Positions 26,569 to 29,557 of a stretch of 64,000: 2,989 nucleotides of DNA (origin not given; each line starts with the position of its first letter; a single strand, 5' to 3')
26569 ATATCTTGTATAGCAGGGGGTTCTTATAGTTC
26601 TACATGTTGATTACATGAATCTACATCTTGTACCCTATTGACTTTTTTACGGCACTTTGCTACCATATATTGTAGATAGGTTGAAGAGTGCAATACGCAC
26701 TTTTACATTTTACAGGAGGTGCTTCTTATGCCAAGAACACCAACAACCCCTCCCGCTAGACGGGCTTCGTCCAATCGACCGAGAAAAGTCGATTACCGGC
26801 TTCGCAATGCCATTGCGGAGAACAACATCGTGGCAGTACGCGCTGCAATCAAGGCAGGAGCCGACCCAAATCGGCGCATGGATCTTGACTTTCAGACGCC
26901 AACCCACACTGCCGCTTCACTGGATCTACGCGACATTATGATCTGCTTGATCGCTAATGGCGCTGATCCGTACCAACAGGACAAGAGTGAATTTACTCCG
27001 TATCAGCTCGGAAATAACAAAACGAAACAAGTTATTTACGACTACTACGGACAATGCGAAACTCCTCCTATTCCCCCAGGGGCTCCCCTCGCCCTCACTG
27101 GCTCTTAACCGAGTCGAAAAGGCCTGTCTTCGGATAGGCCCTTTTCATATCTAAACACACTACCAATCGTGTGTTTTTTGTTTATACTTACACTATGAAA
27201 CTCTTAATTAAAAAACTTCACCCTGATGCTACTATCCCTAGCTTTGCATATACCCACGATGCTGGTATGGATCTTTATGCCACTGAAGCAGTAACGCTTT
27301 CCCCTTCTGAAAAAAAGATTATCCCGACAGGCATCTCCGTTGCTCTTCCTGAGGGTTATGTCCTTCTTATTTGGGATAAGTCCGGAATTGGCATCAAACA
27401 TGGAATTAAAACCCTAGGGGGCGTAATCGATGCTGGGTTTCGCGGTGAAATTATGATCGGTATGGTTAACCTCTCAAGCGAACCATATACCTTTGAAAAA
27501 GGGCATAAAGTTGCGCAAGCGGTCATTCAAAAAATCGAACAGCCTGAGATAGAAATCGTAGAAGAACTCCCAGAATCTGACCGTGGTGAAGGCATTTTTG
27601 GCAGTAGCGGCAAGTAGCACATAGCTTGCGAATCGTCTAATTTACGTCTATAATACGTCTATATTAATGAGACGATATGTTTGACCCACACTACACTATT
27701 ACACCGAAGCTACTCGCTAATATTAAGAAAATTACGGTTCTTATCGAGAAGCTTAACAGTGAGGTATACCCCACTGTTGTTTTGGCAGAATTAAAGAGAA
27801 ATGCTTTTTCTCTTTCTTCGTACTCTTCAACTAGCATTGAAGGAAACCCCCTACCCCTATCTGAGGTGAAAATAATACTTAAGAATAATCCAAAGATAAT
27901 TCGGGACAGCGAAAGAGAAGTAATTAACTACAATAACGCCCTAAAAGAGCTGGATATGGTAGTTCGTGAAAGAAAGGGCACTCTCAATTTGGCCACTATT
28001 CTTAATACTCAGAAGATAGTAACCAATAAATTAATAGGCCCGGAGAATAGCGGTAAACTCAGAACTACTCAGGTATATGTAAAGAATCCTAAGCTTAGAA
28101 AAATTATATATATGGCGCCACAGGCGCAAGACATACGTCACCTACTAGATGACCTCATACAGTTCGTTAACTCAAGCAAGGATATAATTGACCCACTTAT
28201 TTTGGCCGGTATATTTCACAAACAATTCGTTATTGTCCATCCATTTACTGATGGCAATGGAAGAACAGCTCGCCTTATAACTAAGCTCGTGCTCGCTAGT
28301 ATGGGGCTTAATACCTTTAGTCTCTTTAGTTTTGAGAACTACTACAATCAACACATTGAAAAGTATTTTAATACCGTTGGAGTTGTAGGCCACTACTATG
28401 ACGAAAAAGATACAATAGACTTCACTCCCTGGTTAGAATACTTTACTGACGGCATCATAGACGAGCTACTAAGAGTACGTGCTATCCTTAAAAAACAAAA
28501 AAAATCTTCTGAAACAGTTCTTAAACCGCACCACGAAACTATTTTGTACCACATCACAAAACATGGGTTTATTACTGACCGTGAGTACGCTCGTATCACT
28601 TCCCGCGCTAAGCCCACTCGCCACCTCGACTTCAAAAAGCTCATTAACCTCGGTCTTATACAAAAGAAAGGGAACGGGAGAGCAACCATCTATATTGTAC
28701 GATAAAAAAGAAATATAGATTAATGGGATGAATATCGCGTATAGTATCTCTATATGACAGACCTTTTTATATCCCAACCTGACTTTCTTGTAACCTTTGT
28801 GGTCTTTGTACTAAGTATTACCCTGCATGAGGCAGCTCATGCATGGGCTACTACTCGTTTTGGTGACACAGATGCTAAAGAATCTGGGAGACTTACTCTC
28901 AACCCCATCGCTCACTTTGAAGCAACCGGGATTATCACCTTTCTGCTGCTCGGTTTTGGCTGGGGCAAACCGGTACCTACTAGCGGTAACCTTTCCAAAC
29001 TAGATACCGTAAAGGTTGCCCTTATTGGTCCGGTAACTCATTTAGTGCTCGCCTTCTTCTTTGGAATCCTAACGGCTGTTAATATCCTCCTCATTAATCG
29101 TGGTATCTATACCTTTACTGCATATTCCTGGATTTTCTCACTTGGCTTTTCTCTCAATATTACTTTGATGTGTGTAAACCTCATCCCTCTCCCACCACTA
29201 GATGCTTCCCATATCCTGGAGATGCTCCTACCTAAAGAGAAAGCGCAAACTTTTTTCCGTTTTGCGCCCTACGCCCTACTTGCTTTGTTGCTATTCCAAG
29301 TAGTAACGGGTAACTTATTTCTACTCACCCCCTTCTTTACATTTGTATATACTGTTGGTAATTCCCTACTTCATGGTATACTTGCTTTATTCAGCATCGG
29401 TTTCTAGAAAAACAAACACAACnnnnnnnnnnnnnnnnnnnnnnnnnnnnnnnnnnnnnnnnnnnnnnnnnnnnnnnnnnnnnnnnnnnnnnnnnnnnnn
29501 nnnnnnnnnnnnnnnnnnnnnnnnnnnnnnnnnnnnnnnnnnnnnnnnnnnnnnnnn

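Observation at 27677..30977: Gene row Fic / site-2 protease / membrane-anchored standalone ClpB-NBD1 / CARDB protein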

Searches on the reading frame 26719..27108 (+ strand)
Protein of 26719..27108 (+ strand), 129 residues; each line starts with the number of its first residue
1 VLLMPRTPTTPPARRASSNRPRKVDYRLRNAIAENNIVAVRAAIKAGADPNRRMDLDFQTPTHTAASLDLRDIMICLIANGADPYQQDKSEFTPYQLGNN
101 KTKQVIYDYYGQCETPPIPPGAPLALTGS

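Call 3: search_protein_families(library=pfam, proteins=[window:26719-27108:+], max_evalue=0.01)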
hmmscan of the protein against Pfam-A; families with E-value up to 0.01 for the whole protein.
window:26719-27108:+ (129 aa): 4 families
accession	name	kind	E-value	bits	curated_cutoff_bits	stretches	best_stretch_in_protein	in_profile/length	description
PF00023.36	Ank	-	6.6e-05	23.5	21.1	0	59-89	3-33/33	Ankyrin repeat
PF13637.12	Ank_4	-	0.00015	22.4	22.7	0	31-67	4-39/50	Ankyrin repeats (many copies)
PF13606.12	Ank_3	-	0.00019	22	22.3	0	59-85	3-29/30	Ankyrin repeat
PF12796.13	Ank_2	-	0.0017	19.4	27.3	1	31-88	36-90/90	Ankyrin repeats (3 copies)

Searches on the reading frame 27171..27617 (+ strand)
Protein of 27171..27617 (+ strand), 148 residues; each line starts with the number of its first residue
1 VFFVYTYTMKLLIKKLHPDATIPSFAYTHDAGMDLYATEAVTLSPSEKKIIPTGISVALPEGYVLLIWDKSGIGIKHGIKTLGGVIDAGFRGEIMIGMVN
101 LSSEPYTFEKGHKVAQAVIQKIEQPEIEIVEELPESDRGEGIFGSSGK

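Call 3: search_protein_families(library=pfam, proteins=[window:27171-27617:+], max_evalue=0.01)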
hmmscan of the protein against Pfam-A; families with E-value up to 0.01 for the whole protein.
window:27171-27617:+ (148 aa): 2 families
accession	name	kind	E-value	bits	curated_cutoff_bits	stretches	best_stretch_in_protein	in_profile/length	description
PF00692.24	dUTPase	-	7.2e-29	100.6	22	1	20-147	3-129/129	dUTPase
PF22769.1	DCD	-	5e-06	27.1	27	1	39-121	69-152/153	dCTP deaminase-like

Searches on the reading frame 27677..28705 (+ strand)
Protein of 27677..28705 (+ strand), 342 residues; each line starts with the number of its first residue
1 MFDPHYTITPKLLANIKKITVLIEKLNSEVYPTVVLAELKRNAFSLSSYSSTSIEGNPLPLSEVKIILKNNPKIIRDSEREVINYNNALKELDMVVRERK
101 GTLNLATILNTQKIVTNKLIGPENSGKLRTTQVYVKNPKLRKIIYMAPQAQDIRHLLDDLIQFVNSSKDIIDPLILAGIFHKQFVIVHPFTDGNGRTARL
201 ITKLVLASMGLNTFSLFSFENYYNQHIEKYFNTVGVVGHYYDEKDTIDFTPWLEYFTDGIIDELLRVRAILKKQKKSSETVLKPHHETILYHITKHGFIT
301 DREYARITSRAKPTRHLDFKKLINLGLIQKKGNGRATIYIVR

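Call 3: search_protein_families(library=pfam, proteins=[window:27677-28705:+], max_evalue=0.01)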
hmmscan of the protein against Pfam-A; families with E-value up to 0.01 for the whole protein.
window:27677-28705:+ (342 aa): 2 families
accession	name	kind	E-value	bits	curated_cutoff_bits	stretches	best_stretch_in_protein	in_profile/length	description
PF02661.23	Fic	-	2.1e-17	64.2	24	1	103-206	2-93/93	Fic/DOC family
PF25212.1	HVO_A0114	-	1.3e-05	25.3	27.6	1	279-338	17-76/84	HVO_A0114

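Call 4: search_protein_families(library=ncbifam, proteins=[window:27677-28705:+], max_evalue=0.01)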
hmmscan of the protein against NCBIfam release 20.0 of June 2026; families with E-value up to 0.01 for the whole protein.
window:27677-28705:+ (342 aa): 4 families
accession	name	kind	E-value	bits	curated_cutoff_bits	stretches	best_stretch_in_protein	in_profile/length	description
NF046030.1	ProtAdlyltaseSoFic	equivalog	1.7e-21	76.6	550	1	78-340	90-347/361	protein adenylyltransferase Fic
TIGR02613.1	mob_myst_B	hypoth_equivalog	3.2e-10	40.2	124.4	1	150-217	87-152/186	mobile mystery protein B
NF041381.1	XopAC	subfamily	2.9e-06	26.3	450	1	121-211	320-416/451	XopAC/AvrAC family type III secretion system effector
NF046029.1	ProtAdlyltaseNmFic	equivalog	0.0026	17.5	230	0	125-207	47-116/177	protein adenylyltransferase Fic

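Call 54: search_solved_structures(query=window:27677-28702:+, max_evalue=0.00001, show_alignments=1)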
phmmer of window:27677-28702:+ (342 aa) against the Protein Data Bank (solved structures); distinct sequences matched with E-value up to 0.00001: 30.
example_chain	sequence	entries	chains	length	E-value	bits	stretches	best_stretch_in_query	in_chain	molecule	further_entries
6i7j_A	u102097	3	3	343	2e-20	76.6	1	42-218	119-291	Adenosine monophosphate-protein transferase FICD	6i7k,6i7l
6i7i_A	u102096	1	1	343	2.4e-20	76.3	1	42-218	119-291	Adenosine monophosphate-protein transferase FICD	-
6i7h_A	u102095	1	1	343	2.6e-20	76.2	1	42-218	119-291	Adenosine monophosphate-protein transferase FICD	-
6i7g_A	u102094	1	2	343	2.9e-20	76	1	42-218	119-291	Adenosine monophosphate-protein transferase FICD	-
4u04_A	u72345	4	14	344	3e-20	76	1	42-218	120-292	Adenosine monophosphate-protein transferase FICD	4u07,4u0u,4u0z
5jj6_A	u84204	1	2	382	3e-20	76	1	26-212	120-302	Adenosine monophosphate-protein transferase FICD homolog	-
6zmd_B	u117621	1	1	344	2.3e-19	73.1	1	42-216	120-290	Protein adenylyltransferase FICD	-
9yz5_A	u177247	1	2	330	2.5e-19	73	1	42-217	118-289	Protein adenylyltransferase FICD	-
4u0s_A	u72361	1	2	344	2.8e-19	72.8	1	42-218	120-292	Adenosine monophosphate-protein transferase FICD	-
5jj7_A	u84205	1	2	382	2.8e-19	72.8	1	26-212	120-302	Adenosine monophosphate-protein transferase FICD homolog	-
7b7z_A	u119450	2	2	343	4.9e-19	72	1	42-218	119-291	Protein adenylyltransferase FICD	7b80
7cb8_A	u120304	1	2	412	5.7e-15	58.7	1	84-234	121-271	Fic-domain containing protein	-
4rgl_A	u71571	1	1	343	1.1e-14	57.7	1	2-257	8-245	Filamentation induced by cAMP protein Fic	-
8uqu_A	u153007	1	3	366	1.9e-12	50.3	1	36-261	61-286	Fido domain-containing protein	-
9vjc_A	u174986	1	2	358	5.6e-12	48.8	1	128-340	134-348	Protein adenylyltransferase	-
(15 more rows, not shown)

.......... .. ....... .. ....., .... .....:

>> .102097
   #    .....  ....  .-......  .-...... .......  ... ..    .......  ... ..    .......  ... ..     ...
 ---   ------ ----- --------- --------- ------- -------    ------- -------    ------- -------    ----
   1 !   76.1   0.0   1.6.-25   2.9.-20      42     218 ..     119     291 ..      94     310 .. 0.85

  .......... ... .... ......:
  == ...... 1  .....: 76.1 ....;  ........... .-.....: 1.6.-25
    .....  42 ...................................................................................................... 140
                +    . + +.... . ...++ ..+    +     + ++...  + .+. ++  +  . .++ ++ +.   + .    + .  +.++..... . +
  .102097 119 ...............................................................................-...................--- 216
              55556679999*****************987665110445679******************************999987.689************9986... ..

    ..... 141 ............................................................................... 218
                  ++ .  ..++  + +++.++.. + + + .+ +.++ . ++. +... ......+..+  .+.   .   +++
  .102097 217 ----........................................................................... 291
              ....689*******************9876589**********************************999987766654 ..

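Call 66: search_protein_families(library=padloc, proteins=[window:27677-28705:+], max_evalue=0.001)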
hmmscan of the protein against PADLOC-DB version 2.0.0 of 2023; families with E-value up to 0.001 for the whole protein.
window:27677-28705:+ (342 aa): 7 families
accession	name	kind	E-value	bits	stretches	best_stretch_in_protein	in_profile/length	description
PDLC03963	SoFic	-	1.1e-48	164.4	1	45-340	58-350/361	-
PDLC04966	PDC-S24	-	1.5e-18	64.9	1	101-212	230-342/497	-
PDLC04840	PDC-S04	-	6.7e-15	53.4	1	48-203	16-171/227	-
PDLC04836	PDC-S04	-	8.8e-14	49.3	1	48-202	30-183/244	-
PDLC04837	PDC-S04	-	2.8e-12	44.4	1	49-202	31-179/234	-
PDLC04839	PDC-S04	-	5.7e-12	43.7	1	65-234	19-183/205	-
PDLC04838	PDC-S04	-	5.4e-06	24.3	1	126-212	84-168/209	-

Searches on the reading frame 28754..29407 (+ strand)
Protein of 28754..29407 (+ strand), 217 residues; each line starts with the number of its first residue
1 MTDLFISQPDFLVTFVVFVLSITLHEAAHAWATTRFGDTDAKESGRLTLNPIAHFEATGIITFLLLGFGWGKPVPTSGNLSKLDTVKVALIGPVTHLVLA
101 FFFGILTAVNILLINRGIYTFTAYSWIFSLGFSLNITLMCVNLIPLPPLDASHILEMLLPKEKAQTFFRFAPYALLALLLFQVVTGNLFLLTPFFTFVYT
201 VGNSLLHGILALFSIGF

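Call 3: search_protein_families(library=pfam, proteins=[window:28754-29407:+], max_evalue=0.01)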
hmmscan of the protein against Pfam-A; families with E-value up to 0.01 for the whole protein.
window:28754-29407:+ (217 aa): 1 family
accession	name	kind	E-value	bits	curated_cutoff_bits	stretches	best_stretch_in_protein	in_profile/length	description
PF02163.28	Peptidase_M50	-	2.1e-08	34.2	27.2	1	126-177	161-219/221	Peptidase family M50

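Call 4: search_protein_families(library=ncbifam, proteins=[window:28754-29407:+], max_evalue=0.01)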
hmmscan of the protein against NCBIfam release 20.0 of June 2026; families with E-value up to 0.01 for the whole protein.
window:28754-29407:+ (217 aa): 1 family
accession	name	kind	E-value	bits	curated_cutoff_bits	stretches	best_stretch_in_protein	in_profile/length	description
NF041824.1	daptide_HExxH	equivalog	0.00016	20.9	300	0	9-37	158-186/379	daptide biosynthesis intramembrane metalloprotease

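Call 66: search_protein_families(library=padloc, proteins=[window:28754-29407:+], max_evalue=0.001)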
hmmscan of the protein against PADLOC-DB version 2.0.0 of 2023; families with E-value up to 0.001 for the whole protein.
window:28754-29407:+ (217 aa): 0 families
